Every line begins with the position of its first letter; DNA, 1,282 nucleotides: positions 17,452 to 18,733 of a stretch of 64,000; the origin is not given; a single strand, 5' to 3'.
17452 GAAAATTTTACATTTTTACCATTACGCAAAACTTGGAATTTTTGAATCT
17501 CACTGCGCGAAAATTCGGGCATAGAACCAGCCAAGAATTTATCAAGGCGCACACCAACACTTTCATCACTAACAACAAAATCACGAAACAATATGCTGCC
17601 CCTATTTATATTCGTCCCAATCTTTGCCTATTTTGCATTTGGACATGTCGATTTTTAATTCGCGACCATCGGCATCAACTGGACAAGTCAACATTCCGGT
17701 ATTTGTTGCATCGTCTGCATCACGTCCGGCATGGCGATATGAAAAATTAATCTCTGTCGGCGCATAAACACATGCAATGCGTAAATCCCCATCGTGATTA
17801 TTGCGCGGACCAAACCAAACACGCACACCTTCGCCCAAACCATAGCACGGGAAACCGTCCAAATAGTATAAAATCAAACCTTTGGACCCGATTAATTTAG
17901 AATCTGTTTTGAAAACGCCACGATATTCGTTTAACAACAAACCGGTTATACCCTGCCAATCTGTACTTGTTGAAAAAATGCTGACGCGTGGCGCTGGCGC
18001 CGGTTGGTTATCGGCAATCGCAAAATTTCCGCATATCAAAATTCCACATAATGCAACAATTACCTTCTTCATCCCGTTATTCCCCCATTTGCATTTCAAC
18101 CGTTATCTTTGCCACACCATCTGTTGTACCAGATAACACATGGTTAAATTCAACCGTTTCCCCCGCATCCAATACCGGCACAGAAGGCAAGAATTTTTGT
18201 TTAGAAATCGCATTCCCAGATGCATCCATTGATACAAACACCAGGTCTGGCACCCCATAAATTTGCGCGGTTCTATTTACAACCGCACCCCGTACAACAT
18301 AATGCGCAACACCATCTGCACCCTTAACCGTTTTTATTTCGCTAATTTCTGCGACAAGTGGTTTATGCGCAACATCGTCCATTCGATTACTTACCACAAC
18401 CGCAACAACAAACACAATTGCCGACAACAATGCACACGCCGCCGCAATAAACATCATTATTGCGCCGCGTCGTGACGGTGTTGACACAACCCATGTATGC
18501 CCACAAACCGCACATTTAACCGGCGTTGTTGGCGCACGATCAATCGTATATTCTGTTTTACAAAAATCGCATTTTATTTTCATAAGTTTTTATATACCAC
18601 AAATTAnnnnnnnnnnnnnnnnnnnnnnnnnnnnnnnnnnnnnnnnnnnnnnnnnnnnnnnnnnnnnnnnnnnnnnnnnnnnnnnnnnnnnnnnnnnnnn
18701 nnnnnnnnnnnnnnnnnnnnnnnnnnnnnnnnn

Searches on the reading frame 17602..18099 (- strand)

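Call 3: search_protein_families(library=pfam, proteins=[window:17602-18099:-], max_evalue=1)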
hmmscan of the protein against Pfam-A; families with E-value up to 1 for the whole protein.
window:17602-18099:- (165 aa): 1 family
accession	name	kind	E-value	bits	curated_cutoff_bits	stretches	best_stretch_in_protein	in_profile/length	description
PF09102.15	Exotox-A_target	-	0.27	11.7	25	1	113-144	100-134/142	Exotoxin A, targeting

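Call 4: search_protein_families(library=ncbifam, proteins=[window:17602-18099:-], max_evalue=1)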
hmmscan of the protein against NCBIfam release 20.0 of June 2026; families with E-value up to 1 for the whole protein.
window:17602-18099:- (165 aa): 0 families

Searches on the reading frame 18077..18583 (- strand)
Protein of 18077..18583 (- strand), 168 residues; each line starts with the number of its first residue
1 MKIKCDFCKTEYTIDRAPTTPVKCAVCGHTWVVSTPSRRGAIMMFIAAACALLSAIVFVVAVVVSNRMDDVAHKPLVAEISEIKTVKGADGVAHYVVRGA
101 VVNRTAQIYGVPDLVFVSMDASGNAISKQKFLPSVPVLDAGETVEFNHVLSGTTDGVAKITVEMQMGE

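Call 3: search_protein_families(library=pfam, proteins=[window:18077-18583:-], max_evalue=1)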
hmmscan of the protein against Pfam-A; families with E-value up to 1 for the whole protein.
window:18077-18583:- (168 aa): 8 families
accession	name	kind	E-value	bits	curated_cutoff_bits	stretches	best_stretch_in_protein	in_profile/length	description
PF13717.11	Zn_ribbon_4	-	8.7e-06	26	30.3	1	1-31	1-35/36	zinc-ribbon domain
PF01667.23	Ribosomal_S27e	-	0.00024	21.2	24.5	1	1-32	6-37/55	Ribosomal protein S27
PF10601.15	zf-LITAF-like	-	0.032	14.8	23.8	1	20-73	4-57/70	LITAF-like zinc ribbon domain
PF15145.11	DUF4577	-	0.085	13.3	27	1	43-87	68-110/128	Domain of unknown function (DUF4577)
PF15982.10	TMEM135_C_rich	-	0.092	13.8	27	1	21-109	1-89/134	N-terminal cysteine-rich region of Transmembrane protein 135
PF14354.12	Lar_restr_allev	-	0.11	13.2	28.6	1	5-34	6-39/58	Restriction alleviation protein Lar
PF11238.13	DUF3039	-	0.16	12.2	22.7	0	24-35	27-38/56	Protein of unknown function (DUF3039)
PF13719.11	Zn_ribbon_5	-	0.55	10.5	29.3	0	1-33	1-37/37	zinc-ribbon domain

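Call 4: search_protein_families(library=ncbifam, proteins=[window:18077-18583:-], max_evalue=1)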
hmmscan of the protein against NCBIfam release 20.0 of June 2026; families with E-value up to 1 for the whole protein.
window:18077-18583:- (168 aa): 7 families
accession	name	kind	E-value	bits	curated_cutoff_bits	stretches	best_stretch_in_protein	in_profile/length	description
NF001629.0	PRK00415.1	equivalog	3.5e-07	29.6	70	1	1-36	13-48/62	30S ribosomal protein S27e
TIGR02098.1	MJ0042_CXXC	domain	0.00013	21.6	20.9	1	1-33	1-37/38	MJ0042-type zinc finger domain-containing protein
NF038353.1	FxLYD_dom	domain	0.00074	19.4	23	1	96-158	5-65/71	FxLYD domain-containing protein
NF001606.0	PRK00398.1-3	equivalog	0.0015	18.3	72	1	1-30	1-28/44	DNA-directed RNA polymerase subunit P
TIGR02832.1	spo_yunB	equivalog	0.014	14.9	111.9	1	51-125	7-77/204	sporulation protein YunB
NF041259.1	mono_DmmA_fam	domain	0.039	14.3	60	1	2-35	51-84/101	dimethylamine monooxygenase subunit DmmA family protein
TIGR04104.1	cxxc_20_cxxc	subfamily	0.085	13.2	45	1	4-57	2-60/93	TIGR04104 family putative zinc finger protein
